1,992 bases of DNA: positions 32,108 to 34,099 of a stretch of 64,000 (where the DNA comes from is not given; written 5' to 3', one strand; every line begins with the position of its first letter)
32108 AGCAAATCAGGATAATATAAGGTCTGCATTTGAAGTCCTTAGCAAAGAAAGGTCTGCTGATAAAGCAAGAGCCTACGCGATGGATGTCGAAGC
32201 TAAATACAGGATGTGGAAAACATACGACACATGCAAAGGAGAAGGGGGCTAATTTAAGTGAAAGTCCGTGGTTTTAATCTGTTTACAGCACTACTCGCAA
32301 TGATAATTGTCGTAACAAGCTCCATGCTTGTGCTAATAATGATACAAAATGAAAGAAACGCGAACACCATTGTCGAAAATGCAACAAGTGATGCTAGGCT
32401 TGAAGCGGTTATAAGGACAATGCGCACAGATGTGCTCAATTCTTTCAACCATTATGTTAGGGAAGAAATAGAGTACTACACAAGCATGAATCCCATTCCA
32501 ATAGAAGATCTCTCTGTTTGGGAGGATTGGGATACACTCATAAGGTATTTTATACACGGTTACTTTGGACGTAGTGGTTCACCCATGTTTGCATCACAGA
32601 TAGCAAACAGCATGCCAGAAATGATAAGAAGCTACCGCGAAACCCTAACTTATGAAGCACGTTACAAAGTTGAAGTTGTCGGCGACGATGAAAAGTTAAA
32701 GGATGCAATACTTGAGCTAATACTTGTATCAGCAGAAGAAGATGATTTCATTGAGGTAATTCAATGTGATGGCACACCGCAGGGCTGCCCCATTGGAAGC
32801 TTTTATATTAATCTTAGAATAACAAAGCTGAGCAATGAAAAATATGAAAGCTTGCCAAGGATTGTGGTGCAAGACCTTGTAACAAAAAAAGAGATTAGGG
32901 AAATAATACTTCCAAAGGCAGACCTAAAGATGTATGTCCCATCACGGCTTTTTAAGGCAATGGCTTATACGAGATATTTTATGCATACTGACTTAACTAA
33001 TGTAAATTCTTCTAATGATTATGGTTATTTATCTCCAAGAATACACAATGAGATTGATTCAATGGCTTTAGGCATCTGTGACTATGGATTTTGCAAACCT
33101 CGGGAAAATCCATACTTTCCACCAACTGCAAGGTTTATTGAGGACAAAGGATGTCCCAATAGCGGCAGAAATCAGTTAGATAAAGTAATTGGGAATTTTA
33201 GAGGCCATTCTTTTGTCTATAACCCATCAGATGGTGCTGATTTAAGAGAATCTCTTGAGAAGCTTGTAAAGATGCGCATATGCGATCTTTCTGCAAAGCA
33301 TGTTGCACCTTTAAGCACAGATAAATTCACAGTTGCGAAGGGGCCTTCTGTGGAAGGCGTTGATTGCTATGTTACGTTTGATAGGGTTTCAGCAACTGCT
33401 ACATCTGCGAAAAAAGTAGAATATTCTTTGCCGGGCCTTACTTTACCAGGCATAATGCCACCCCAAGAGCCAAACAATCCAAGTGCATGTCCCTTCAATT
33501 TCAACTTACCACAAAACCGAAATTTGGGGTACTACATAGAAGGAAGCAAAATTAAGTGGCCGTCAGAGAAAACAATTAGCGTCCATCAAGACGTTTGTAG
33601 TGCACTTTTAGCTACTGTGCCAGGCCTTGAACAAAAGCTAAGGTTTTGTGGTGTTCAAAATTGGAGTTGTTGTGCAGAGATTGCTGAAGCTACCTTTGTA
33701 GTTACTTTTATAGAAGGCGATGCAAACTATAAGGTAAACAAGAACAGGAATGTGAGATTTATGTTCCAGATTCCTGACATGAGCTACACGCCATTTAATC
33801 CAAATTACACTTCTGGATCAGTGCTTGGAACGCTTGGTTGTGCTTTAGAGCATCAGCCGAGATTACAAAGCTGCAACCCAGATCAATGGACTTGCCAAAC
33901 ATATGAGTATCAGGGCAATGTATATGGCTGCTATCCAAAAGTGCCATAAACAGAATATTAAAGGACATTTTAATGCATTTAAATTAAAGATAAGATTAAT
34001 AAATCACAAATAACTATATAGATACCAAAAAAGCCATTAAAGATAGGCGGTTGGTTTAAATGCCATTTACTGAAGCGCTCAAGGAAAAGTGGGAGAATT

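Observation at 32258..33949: Pilin-like, Cys-rich 563-aa protein wedged between giant A and giant B with a strong SD and near-overlapping start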

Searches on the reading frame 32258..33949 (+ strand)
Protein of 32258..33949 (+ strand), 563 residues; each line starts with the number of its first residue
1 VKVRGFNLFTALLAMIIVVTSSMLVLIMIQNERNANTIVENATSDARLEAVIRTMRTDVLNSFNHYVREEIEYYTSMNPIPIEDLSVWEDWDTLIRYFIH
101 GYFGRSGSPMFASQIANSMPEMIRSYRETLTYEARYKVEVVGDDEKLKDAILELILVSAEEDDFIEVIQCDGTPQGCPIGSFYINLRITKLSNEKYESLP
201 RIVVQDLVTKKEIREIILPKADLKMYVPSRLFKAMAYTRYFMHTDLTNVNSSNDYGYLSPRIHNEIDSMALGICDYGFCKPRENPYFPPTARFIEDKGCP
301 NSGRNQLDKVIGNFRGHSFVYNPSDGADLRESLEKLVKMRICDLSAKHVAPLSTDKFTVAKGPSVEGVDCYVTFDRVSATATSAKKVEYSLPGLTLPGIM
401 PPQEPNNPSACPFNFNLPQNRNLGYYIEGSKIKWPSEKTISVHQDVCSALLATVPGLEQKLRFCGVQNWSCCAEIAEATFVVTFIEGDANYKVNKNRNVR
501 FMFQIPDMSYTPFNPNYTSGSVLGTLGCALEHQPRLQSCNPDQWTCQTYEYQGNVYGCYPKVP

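Call 7: search_protein_families(library=pfam, proteins=[window:32258-33949:+], max_evalue=0.1)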
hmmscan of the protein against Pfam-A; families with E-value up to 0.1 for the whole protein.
window:32258-33949:+ (563 aa): 1 family
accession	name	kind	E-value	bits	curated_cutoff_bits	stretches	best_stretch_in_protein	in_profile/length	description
PF09911.14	DUF2140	-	0.05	13.5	34.3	1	8-70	6-67/187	Uncharacterized protein conserved in bacteria (DUF2140)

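Call 9: find_homologous_proteins(query=window:32258-33946:+, max_evalue=0.001)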
Query window:32258-33946:+ (563 aa): 32 proteins with E <= 0.001 among 7258 candidates.
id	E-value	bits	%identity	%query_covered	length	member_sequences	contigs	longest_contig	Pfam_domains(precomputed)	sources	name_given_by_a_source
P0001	0.0e+0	1072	80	100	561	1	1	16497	-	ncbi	ncbi:MAG: hypothetical protein QXM75_02890 [Candidatus Diapherotrites archaeon]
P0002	8.4e-251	851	63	100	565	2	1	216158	-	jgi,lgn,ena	-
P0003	2.3e-219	748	57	99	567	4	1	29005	-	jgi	jgi:hypothetical protein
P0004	3.6e-171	589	49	99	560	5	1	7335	-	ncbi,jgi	-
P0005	3.3e-162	559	46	99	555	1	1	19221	-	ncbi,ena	-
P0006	4.0e-151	522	45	100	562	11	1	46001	-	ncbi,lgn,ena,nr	ncbi:MAG: hypothetical protein J7J87_00345 [Candidatus Diapherotrites archaeon]|nr:hypothetical prot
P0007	1.1e-149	518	45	100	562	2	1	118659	-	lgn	-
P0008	7.1e-146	505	47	93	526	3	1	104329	-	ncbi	-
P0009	1.5e-123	431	39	99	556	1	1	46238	-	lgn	-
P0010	8.0e-122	426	40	97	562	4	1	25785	-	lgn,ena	-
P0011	2.3e-121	424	39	99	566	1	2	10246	-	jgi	-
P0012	7.8e-118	413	38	99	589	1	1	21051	-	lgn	-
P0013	2.8e-117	411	38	99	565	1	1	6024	-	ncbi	-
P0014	3.4e-116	407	37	99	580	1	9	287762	-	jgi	-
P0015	3.5e-115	404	38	99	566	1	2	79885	-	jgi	-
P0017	2.6e-102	361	36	99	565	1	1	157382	-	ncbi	ncbi:MAG: hypothetical protein QXK06_00045 [Candidatus Diapherotrites archaeon]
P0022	5.6e-59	218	30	99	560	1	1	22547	-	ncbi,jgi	-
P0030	2.4e-25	107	25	73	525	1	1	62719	-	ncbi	-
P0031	4.8e-19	86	26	55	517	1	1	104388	-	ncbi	ncbi:MAG: hypothetical protein V1777_01750 [Candidatus Micrarchaeota archaeon]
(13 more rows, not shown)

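Call 15: find_encoding_contigs(protein=P0002, flank=10000, max_places=2)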
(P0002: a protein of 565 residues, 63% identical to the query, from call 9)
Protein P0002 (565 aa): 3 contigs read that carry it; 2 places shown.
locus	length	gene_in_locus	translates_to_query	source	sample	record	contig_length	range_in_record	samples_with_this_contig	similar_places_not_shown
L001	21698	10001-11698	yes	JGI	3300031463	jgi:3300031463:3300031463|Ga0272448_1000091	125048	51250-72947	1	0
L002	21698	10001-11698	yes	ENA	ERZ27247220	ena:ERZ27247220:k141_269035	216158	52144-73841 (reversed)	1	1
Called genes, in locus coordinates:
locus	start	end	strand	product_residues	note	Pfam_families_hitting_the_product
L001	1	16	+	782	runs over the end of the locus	-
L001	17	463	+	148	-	-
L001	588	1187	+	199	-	-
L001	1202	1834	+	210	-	PF09721:Exosortase_EpsH (weak)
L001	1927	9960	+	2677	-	PF11974:bMG3 (faint), PF13620:CarboxypepD_reg (faint)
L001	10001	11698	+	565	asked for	-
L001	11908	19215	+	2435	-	PF02369:Big_1 (faint), PF11974:bMG3 (faint), PF17210:SdrD_B (faint), PF17789:MG4 (faint), PF17802:SpaA (faint), PF24025:Ig_DR_A0283-like (faint), PF22904:NOMO1-like_2nd (faint), PF13620:CarboxypepD_reg (weak)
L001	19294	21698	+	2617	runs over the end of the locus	PF02369:Big_1 (faint), PF11974:bMG3 (faint), PF13620:CarboxypepD_reg (faint), PF17802:SpaA (faint), PF17210:SdrD_B (faint), PF24025:Ig_DR_A0283-like (faint)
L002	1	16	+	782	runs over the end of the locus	-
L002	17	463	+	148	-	-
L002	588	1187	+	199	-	-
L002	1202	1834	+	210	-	PF09721:Exosortase_EpsH (weak)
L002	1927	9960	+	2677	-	PF11974:bMG3 (faint), PF13620:CarboxypepD_reg (faint)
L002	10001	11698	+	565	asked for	-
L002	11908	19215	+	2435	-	PF02369:Big_1 (faint), PF11974:bMG3 (faint), PF17210:SdrD_B (faint), PF17789:MG4 (faint), PF17802:SpaA (faint), PF24025:Ig_DR_A0283-like (faint), PF22904:NOMO1-like_2nd (faint), PF13620:CarboxypepD_reg (weak)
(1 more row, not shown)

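Call 16: find_encoding_contigs(protein=P0017, flank=10000, max_places=2)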
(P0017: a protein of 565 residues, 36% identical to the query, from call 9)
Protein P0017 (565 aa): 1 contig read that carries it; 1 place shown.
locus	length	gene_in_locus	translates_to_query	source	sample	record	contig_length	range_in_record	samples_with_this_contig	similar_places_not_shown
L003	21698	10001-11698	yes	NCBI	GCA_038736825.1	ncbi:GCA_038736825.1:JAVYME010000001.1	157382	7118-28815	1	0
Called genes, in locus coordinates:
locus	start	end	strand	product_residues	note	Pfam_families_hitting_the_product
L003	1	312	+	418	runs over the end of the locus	-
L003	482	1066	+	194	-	-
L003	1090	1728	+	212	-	PF09721:Exosortase_EpsH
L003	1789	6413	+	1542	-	PF02369:Big_1 (faint), PF11974:bMG3 (faint), PF13620:CarboxypepD_reg (faint)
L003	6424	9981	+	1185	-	-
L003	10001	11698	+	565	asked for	-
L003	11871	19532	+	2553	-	PF11974:bMG3 (faint), PF17210:SdrD_B (faint), PF17802:SpaA (faint), PF22904:NOMO1-like_2nd (faint), PF13620:CarboxypepD_reg (weak)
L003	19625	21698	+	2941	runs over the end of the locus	PF13620:CarboxypepD_reg (faint), PF17210:SdrD_B (faint), PF22904:NOMO1-like_2nd (faint)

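Call 17: find_encoding_contigs(protein=P0031, flank=10000, max_places=1)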
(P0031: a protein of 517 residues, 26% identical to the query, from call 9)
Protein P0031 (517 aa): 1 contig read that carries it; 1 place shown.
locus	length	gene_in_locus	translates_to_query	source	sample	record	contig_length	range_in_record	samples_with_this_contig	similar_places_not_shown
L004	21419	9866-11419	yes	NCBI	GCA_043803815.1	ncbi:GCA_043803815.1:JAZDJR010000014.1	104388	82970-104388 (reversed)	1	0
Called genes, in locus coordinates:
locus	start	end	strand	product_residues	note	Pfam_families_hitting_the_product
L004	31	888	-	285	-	PF13276:HTH_21, PF00665:rve, PF13683:rve_3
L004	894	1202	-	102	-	PF01527:HTH_Tnp_1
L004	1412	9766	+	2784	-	PF11974:bMG3 (faint), PF13715:CarbopepD_reg_2 (faint), PF13620:CarboxypepD_reg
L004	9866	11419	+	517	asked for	-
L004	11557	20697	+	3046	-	PF02369:Big_1 (faint), PF11974:bMG3 (faint), PF17802:SpaA (faint), PF22904:NOMO1-like_2nd (faint), PF13473:Cupredoxin_1 (faint), PF13620:CarboxypepD_reg, PF00188:CAP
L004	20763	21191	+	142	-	PF01850:PIN (weak)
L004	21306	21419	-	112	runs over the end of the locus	-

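Call 18: find_encoding_contigs(protein=P0030, flank=10000, max_places=1)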
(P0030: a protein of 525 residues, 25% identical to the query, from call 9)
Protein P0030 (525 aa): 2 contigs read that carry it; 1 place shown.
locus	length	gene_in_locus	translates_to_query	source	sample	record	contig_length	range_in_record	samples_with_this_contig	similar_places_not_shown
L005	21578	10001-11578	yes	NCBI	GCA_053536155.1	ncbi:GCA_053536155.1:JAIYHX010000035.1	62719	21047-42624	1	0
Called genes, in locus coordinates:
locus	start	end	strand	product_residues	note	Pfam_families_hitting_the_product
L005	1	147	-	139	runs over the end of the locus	PF01894:YjbQ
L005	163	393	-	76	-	-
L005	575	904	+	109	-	-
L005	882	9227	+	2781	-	PF11974:bMG3 (faint), PF13620:CarboxypepD_reg (faint), PF13715:CarbopepD_reg_2 (faint), PF17802:SpaA (faint)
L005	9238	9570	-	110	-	PF02452:PemK_toxin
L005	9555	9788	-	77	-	PF24434:DUF7557 (weak)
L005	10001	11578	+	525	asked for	-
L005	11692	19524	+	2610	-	PF02369:Big_1 (faint), PF17789:MG4 (faint), PF24025:Ig_DR_A0283-like (faint), PF17210:SdrD_B (faint), PF11974:bMG3 (faint), PF13620:CarboxypepD_reg, PF17802:SpaA (weak), PF13620:CarboxypepD_reg (weak), +1 more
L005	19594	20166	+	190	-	-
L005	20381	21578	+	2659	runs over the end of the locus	PF02369:Big_1 (faint), PF13620:CarboxypepD_reg (faint), PF17802:SpaA (faint)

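Call 19: find_encoding_contigs(protein=P0022, flank=10000, max_places=1)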
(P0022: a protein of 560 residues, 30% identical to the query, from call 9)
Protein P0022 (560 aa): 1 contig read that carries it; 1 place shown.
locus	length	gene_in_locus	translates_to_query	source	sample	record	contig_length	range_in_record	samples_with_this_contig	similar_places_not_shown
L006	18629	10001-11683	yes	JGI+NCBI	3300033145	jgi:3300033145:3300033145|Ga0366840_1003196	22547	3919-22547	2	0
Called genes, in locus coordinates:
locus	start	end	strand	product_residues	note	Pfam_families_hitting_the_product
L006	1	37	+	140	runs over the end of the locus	PF01936:NYN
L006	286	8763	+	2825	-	PF13620:CarboxypepD_reg (weak), PF13715:CarbopepD_reg_2 (faint), PF17802:SpaA (faint)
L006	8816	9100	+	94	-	-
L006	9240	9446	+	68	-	-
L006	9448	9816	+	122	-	PF01850:PIN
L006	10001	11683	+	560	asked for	-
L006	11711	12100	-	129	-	PF03819:MazG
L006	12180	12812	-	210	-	PF13419:HAD_2, PF01546:Peptidase_M20 (weak)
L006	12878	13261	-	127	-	-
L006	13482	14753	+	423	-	-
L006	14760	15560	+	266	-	PF00294:PfkB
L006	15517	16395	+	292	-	PF04055:Radical_SAM, PF13353:Fer4_12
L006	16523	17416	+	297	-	-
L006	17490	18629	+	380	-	?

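Call 25: predict_structure(alignment_id=A1)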
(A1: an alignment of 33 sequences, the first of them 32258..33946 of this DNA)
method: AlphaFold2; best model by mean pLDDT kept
length: 563 residues; sequences in the alignment: 33
mean_pLDDT: 87.6   pTM: 0.82
mean pLDDT of the five models: 87.6, 87.5, 86.6, 86.6, 84.8
residues with pLDDT >= 90: 291; 70-90: 246; 50-70: 24; < 50: 2
segments of 3 or more residues with pLDDT < 50: none
pLDDT, mean of each block of 10 residues (from residue 1): 62 79 76 71 80 85 88 90 92 92 66 81 74 78 86 88 91 94 92 88 86 86 92 97 94 94 95 94 93 91 91 94 95 97 96 95 94 96 92 73 82 81 89 81 88 75 85 95 96 91 95 92 89 91 92 90 80
secondary structure, 60 per line:
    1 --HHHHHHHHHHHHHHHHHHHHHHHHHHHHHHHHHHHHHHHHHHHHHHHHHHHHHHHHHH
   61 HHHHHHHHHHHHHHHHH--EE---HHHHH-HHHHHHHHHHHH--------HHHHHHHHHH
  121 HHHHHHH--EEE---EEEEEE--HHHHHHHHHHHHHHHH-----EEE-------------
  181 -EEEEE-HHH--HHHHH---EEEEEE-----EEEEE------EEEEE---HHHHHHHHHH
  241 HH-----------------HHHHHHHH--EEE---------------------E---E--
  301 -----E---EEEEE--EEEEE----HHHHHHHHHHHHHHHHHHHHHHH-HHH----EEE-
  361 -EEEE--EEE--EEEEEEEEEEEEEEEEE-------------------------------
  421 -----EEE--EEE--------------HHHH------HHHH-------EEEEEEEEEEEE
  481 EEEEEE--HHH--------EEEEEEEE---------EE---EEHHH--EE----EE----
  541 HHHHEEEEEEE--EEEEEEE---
elements in order: H3-77 H85-89 H91-102 H111-127 E130-132 E136-141 H144-159 E165-167 E182-186 H193-197 E201-206 E212-216 E223-227 H231-242 H260-267 E270-272 E310-314 E317-321 H326-348 E357-359 E362-365 E368-370 E373-389 E426-428 E431-433 H448-451 H458-461 E469-486 E500-507 H541-544 E545-551 E554-560

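Call 27: search_protein_representatives(protein=window:32258-33946:+)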
Query: 563 residues. Proteins with E-value up to 0.001 (for the whole library): 195; up to 1e-10: 167; up to 1e-30: 52. The best 150 are listed.
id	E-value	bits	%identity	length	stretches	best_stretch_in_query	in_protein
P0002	2.7e-251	851.4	63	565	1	1-561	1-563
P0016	9.6e-113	394.1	39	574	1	3-548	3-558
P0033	4.8e-106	372.0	39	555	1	2-561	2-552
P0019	2.3e-86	307.0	38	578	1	3-560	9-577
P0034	2.0e-78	280.8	38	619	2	23-290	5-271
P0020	1.1e-75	271.7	36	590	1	2-548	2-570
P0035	2.1e-71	257.6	40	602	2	1-305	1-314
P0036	4.4e-69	249.9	36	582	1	2-557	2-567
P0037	1.7e-65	238.1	38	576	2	2-302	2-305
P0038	1.3e-60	222.0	35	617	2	2-345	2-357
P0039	2.3e-59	217.9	36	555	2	3-309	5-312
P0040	1.2e-58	215.5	31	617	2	3-303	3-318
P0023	2.8e-57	211.0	35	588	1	2-551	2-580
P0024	1.7e-56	208.4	32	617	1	4-551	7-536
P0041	5.2e-56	206.8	34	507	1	46-558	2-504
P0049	8.9e-48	179.6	31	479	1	4-371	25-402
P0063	1.4e-38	149.2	30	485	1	4-356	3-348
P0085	1.2e-28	116.5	29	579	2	2-309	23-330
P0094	4.1e-26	108.1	34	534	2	152-342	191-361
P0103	2.8e-25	105.3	31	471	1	4-293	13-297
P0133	1.1e-22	96.8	24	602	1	3-519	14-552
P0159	2.4e-16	75.9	32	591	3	128-275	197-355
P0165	6.9e-16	74.3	31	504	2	160-257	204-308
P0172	1.3e-14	70.1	29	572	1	4-299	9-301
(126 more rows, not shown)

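Call 30: search_solved_structures(query=A1, max_evalue=1)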
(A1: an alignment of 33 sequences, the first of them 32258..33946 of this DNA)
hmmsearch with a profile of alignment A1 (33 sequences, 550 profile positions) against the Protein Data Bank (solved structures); distinct sequences matched with E-value up to 1: 0.

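Call 40: search_protein_families(library=ncbifam, proteins=[window:32258-33949:+], max_evalue=0.1)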
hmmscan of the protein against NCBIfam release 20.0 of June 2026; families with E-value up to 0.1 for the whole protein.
window:32258-33949:+ (563 aa): 0 families

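Call 43: list_cluster_members(proteins=[P0035, P0049, P0063, P0085, P0094, P0103, P0133, P0159, P0165, P0172])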
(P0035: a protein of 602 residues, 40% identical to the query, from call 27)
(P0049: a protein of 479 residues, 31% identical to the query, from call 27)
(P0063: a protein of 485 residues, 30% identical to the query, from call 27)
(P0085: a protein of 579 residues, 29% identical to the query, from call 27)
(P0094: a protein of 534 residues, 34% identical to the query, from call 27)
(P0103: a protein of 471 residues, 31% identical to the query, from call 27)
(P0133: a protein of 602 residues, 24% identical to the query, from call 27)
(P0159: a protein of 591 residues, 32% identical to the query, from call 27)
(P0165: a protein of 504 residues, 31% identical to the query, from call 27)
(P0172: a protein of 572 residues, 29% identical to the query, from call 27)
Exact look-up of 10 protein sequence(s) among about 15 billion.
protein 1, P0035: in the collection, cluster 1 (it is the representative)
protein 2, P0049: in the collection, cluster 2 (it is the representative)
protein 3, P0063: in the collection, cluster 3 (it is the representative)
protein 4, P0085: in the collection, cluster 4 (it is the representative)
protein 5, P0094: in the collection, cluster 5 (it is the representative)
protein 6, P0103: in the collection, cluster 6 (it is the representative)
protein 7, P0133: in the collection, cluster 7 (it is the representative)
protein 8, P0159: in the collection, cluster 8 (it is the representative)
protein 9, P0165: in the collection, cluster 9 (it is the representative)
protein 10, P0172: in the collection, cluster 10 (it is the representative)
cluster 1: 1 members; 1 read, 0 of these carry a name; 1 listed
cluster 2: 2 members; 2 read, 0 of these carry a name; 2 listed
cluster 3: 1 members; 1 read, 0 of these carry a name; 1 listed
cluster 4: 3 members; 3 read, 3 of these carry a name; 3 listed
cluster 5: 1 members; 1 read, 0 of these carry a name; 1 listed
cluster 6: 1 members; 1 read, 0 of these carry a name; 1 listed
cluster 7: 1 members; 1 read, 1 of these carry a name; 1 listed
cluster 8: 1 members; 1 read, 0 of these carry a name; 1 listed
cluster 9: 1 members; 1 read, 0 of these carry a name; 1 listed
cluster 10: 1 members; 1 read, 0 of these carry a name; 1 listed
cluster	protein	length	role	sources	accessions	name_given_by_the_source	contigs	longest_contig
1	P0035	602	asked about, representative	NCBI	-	-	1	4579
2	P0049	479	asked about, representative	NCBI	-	-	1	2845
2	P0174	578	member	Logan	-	-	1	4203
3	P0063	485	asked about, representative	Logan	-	-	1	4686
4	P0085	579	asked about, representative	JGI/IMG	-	hypothetical protein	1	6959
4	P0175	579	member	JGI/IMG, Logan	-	hypothetical protein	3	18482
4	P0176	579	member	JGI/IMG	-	hypothetical protein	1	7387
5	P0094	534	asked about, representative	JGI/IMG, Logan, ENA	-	-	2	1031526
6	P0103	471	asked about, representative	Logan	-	-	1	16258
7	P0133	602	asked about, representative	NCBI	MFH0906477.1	MAG: hypothetical protein V1824_04025 [archaeon]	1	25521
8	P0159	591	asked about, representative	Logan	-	-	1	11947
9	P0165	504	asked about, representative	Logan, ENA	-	-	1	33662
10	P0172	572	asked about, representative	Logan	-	-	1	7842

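Call 44: find_related_loci(query=A1, collection=genome_contigs, flank=10000)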
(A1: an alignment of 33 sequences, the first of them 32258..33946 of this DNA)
Query A1 (563 aa) in genome_contigs; peptide patterns used: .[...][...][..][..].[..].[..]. (x = any residue, [..] = any of these).
28 stretches matched a pattern; 19 encode a relative of the query (tblastn E <= 1e-3); 19 distinct loci.
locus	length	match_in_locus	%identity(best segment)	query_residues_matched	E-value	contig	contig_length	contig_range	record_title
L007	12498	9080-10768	93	1-563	0e+0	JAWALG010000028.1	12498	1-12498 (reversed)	MAG: Candidatus Iainarchaeum archaeon isolate SRBZ-1_202007_bins_46 SRBZ-1_202007_bins_46_scaffold_28, whole genome shot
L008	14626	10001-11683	79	1-563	0e+0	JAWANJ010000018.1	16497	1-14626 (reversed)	MAG: Candidatus Iainarchaeum archaeon isolate SRBZ-2_201901_bins_199 SRBZ-2_201901_bins_199_scaffold_18, whole genome sh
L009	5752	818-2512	56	1-560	0e+0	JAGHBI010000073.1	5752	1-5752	MAG: Candidatus Iainarchaeum archaeon isolate AUK252 PB_MBMC_206_c_000000000083, whole genome shotgun sequence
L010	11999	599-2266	49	1-559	4e-176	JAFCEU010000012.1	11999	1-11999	MAG: Candidatus Iainarchaeum archaeon isolate Meg22_1214_Bin_231 Meg22_1214_Bin_231_scaffold_19648, whole genome shotgun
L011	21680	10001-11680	47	4-563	3e-163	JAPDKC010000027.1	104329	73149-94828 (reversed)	MAG: archaeon isolate S5B6_HD70 c_000000000076, whole genome shotgun sequence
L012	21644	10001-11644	40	4-547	6e-122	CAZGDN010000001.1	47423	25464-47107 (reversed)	MAG TPA_asm: uncultured archaeon isolate SRP141559_co1_70 genome assembly, contig: NODE_194_length_47423_cov_22.750697,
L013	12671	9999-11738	34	4-561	3e-100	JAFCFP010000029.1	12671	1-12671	MAG: Candidatus Iainarchaeum archaeon isolate Meg22_1618_Bin_64 Meg22_1618_Bin_64_scaffold_7238, whole genome shotgun se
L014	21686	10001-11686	45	1-563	3e-155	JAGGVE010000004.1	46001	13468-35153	MAG: Candidatus Iainarchaeum archaeon isolate AUK092 PB_MBMC_046_c_000000000010, whole genome shotgun sequence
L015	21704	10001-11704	34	4-560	1e-96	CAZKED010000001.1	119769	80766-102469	MAG TPA_asm: uncultured archaeon isolate binchicken_co334_40 genome assembly, contig: NODE_175_length_119769_cov_7.69649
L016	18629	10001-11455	31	1-495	1e-61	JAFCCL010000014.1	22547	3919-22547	MAG: Candidatus Iainarchaeum archaeon isolate AB_3033_Bin_170 AB_3033_Bin_170_scaffold_3195, whole genome shotgun sequen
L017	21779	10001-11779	28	1-548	2e-57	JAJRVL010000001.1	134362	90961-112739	MAG: archaeon isolate Dive96_bin10.390 k141_727375, whole genome shotgun sequence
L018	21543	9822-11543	27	1-548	1e-57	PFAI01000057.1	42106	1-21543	MAG: Candidatus Diapherotrites archaeon CG10_big_fil_rev_8_21_14_0_10_31_34 CG10_8_21_14_0.10_scaffold_1599_c, whole gen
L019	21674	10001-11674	28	3-563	2e-57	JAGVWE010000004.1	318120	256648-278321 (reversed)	MAG: Candidatus Iainarchaeum archaeon isolate RIFCSPLOWO2_01_FULL_58_19 rifcsplowo2_01_scaffold_173, whole genome shotgu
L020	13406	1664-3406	27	1-547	2e-57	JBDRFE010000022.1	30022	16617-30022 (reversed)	MAG: archaeon isolate MEGAHIT-group-1.353 k141_7226641, whole genome shotgun sequence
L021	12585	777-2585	28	1-558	2e-54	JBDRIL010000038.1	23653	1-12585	MAG: archaeon isolate MEGAHIT-group-1.583 k141_5840344, whole genome shotgun sequence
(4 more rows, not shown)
